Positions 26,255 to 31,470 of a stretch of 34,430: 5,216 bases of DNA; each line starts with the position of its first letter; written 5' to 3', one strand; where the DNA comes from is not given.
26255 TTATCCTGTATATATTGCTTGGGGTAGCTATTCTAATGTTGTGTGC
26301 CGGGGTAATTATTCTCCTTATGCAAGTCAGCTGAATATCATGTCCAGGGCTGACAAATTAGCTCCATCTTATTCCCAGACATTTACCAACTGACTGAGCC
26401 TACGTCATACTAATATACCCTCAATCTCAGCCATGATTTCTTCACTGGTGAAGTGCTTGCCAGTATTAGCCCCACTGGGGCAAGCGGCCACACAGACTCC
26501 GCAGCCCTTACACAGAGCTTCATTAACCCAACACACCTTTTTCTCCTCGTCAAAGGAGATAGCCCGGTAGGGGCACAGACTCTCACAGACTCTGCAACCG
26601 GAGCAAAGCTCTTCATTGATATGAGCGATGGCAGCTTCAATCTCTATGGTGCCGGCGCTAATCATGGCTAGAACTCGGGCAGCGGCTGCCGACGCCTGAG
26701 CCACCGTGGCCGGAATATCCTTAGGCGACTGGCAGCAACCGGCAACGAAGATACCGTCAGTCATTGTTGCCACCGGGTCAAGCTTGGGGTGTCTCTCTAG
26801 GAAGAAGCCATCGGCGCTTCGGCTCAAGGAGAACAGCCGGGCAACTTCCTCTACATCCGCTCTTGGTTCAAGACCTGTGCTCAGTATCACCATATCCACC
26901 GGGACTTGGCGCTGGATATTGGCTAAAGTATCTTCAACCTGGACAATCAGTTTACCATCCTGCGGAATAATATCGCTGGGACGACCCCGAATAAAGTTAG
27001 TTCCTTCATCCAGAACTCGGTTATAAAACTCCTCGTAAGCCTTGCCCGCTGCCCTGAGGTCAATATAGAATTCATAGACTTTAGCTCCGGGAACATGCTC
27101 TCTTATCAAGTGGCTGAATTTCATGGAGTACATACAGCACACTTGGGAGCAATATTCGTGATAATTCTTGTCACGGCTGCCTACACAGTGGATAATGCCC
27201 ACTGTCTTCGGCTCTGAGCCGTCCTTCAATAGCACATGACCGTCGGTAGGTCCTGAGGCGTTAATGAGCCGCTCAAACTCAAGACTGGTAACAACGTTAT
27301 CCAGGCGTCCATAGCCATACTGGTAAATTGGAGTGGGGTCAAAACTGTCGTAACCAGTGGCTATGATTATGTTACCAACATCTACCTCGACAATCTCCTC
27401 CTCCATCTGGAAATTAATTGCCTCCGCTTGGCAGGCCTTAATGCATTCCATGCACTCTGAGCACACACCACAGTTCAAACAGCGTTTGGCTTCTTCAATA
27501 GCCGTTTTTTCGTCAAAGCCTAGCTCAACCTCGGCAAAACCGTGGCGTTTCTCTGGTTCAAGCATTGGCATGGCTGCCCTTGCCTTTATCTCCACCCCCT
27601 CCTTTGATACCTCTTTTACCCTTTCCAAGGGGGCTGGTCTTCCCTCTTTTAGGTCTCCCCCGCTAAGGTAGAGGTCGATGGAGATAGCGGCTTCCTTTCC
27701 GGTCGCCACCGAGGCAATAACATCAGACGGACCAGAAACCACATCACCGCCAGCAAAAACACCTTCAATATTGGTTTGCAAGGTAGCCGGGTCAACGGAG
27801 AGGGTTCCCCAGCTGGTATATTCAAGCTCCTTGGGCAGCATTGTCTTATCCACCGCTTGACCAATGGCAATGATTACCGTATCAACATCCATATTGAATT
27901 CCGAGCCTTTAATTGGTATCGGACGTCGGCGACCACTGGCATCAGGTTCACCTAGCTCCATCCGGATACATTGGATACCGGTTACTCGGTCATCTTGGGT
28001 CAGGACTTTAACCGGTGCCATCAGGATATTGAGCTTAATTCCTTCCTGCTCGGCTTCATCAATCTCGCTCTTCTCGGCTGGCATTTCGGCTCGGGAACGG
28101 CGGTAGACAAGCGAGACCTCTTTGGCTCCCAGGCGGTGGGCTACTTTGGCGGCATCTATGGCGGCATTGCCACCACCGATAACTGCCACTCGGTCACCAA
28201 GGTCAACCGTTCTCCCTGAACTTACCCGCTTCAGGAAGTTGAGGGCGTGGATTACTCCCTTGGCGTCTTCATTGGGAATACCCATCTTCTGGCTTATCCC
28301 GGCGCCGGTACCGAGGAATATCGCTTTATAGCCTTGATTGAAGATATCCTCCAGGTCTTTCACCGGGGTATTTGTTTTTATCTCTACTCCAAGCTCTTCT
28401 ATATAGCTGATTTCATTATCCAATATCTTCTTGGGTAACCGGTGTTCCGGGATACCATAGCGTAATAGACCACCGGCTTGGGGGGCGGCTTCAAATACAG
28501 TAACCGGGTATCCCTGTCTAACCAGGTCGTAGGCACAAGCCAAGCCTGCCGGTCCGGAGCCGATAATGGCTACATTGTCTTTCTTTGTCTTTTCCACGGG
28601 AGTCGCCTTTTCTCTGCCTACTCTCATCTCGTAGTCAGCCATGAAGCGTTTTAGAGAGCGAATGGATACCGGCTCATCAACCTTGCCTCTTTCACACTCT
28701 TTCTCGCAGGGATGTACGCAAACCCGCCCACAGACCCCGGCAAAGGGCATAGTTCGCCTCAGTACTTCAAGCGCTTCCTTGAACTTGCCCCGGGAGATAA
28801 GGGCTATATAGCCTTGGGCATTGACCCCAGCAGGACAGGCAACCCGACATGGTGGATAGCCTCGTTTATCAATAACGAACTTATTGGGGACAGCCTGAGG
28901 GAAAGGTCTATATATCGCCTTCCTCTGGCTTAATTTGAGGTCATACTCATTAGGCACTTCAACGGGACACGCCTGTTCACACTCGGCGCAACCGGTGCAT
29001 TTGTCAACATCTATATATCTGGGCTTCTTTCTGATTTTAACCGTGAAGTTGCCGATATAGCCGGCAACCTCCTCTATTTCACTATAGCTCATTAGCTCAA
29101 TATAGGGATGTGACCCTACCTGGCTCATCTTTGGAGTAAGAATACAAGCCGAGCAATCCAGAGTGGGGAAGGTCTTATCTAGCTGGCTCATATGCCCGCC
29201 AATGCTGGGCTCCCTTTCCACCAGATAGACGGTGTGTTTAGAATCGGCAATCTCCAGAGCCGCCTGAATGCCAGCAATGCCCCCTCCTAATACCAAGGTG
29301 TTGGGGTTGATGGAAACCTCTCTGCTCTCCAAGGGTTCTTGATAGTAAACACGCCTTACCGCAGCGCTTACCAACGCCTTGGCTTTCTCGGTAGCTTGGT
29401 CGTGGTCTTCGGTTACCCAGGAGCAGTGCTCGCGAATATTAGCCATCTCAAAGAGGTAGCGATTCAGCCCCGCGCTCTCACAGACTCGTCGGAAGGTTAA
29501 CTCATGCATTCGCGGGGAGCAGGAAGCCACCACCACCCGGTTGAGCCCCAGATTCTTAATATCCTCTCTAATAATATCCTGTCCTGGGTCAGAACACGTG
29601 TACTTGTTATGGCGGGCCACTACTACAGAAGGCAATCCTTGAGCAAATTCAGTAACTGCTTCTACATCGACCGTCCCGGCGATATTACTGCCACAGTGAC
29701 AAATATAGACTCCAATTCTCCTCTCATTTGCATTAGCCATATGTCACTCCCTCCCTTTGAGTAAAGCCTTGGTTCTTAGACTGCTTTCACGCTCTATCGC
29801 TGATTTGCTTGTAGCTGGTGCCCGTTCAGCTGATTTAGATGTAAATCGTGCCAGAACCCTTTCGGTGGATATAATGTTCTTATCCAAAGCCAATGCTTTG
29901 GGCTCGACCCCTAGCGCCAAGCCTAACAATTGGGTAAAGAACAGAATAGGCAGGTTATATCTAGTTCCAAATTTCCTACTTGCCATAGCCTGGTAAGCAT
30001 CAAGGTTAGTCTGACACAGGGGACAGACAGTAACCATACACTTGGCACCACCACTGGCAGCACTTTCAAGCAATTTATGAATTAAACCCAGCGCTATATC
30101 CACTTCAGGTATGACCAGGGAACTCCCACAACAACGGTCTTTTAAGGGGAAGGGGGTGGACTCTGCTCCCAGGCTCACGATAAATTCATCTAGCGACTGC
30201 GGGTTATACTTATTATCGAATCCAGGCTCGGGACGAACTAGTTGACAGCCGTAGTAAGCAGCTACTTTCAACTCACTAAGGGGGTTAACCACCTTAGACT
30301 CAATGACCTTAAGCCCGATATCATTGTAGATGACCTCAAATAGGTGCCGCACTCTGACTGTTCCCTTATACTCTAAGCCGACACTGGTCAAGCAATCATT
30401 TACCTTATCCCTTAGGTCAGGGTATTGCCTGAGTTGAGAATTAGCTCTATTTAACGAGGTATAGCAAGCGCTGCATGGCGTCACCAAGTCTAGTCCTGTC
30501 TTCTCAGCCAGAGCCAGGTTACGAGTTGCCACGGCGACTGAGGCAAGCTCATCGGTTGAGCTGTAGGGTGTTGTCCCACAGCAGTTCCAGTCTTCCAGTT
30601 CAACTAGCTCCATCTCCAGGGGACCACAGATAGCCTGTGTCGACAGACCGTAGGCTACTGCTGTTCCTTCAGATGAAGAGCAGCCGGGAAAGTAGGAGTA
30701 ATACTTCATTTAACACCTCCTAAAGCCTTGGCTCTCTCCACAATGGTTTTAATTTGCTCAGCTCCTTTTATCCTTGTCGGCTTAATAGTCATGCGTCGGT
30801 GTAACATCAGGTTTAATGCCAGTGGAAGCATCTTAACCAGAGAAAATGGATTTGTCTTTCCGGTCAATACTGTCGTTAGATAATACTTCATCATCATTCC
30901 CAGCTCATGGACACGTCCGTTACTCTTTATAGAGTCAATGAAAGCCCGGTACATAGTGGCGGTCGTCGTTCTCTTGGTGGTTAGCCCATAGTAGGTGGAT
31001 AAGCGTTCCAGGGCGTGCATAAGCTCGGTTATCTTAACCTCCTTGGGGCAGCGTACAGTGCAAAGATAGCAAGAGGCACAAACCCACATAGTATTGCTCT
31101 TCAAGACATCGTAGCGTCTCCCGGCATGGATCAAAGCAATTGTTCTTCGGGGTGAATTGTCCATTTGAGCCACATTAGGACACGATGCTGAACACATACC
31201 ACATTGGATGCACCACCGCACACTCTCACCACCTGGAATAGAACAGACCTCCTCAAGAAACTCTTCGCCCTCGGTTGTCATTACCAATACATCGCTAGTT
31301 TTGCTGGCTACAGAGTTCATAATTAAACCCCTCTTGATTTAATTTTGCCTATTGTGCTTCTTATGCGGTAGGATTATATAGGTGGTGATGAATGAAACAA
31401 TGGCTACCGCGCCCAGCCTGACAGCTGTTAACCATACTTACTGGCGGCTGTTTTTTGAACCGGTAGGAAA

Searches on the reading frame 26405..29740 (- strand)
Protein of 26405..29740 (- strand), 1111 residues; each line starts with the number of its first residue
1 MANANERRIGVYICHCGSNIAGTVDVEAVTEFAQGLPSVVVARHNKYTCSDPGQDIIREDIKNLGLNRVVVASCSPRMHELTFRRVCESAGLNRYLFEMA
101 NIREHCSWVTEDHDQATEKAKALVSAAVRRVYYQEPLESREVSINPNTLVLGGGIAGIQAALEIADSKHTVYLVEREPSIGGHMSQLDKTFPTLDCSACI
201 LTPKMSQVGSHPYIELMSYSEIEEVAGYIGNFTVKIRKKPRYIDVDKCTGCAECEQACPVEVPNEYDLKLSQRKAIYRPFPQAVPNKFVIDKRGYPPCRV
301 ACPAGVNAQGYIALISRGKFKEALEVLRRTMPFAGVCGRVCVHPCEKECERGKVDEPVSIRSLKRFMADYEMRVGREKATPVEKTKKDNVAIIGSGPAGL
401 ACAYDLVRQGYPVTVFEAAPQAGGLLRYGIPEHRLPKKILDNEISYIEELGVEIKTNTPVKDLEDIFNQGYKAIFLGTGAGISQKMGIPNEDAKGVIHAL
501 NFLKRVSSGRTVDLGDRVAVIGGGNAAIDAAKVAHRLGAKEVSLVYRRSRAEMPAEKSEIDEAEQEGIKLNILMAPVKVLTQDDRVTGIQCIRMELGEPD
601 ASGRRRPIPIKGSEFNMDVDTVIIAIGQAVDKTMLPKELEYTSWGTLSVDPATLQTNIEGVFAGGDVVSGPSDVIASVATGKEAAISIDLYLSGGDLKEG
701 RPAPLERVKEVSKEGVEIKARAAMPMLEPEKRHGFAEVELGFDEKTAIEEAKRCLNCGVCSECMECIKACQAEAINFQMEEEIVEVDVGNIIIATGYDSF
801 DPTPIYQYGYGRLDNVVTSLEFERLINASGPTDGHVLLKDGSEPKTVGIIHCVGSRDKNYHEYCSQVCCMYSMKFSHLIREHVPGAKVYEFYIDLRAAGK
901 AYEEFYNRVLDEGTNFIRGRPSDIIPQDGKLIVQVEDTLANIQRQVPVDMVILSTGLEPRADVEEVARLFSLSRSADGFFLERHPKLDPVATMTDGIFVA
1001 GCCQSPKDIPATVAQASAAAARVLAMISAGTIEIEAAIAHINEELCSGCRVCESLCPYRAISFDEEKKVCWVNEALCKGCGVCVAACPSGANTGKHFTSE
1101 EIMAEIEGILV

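Call 80: search_protein_families(library=pfam, proteins=[window:26405-29740:-], max_evalue=0.001)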
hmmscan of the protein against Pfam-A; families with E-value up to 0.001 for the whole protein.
window:26405-29740:- (1111 aa): 22 families
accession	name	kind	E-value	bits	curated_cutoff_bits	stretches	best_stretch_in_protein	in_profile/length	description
PF07992.20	Pyr_redox_2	-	1.6e-44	153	26.1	2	389-681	2-291/291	Pyridine nucleotide-disulphide oxidoreductase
PF14691.11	Fer4_20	-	1.7e-21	76.5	25.8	2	296-373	30-110/113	Dihydroprymidine dehydrogenase domain II, 4Fe-4S cluster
PF00070.33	Pyr_redox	-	2e-17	63.9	22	1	517-589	1-77/82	Pyridine nucleotide-disulphide oxidoreductase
PF13450.12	NAD_binding_8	-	3.1e-17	63.1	21.9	2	392-427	1-36/68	NAD(P)-binding Rossmann-like domain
PF01266.30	DAO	-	2.3e-15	57.4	27.9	2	390-423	2-35/353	FAD dependent oxidoreductase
PF13738.12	Pyr_redox_3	-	3e-15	56.7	30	1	474-665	128-305/305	Pyridine nucleotide-disulphide oxidoreductase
PF00037.32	Fer4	-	7.7e-15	54.4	21.1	3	1040-1062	2-24/24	4Fe-4S binding domain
PF12831.13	FAD_oxidored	-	7.9e-15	55.5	27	1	149-186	3-40/416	FAD dependent oxidoreductase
PF00890.30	FAD_binding_2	-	4.3e-11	43.1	20.4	2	390-424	2-36/414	FAD binding domain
PF03486.20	HI0933_like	-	1.3e-10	41.6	50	0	389-423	2-36/244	HI0933-like protein Rossmann domain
PF12838.12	Fer4_7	-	2e-10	41.4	27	2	1046-1091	2-52/52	4Fe-4S dicluster domain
PF01593.30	Amino_oxidase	-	1.1e-09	38.6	19.8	1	398-427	2-31/443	Flavin containing amine oxidoreductase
PF01134.28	GIDA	-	4.9e-09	36.2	22.1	0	149-185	3-29/391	Glucose inhibited division protein A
PF01262.27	AlaDh_PNT_C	-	6.3e-09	36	23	0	499-545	5-58/214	Alanine dehydrogenase/PNT, C-terminal domain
PF14697.11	Fer4_21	-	1.8e-07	31.6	35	1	1039-1088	1-52/59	4Fe-4S dicluster domain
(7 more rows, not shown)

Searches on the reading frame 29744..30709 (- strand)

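Call 80: search_protein_families(library=pfam, proteins=[window:29744-30709:-], max_evalue=0.001)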
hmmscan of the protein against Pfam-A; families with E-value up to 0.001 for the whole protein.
window:29744-30709:- (321 aa): 1 family
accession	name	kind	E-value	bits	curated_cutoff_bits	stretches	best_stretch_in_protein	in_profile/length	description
PF02754.22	CCG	-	6.3e-23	81.1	20.6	2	5-86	2-84/85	Cysteine-rich domain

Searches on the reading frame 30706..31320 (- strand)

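Call 80: search_protein_families(library=pfam, proteins=[window:30706-31320:-], max_evalue=0.001)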
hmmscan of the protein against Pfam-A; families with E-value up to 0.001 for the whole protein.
window:30706-31320:- (204 aa): 6 families
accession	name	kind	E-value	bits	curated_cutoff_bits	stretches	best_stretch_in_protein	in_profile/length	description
PF13183.11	Fer4_8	-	4e-10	40.5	27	1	36-95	4-68/68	4Fe-4S dicluster domain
PF13534.11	Fer4_17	-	1e-09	39.2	22.2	1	37-95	2-60/61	4Fe-4S dicluster domain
PF13187.11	Fer4_9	-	1.4e-07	31.8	27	1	37-94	2-50/52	4Fe-4S dicluster domain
PF12838.12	Fer4_7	-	6.4e-06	27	27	1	37-94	2-51/52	4Fe-4S dicluster domain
PF13237.11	Fer4_10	-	0.0002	21.7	25.5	0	37-92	9-53/53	4Fe-4S dicluster domain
PF12800.12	Fer4_4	-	0.00044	20.8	24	0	36-48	3-15/17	4Fe-4S binding domain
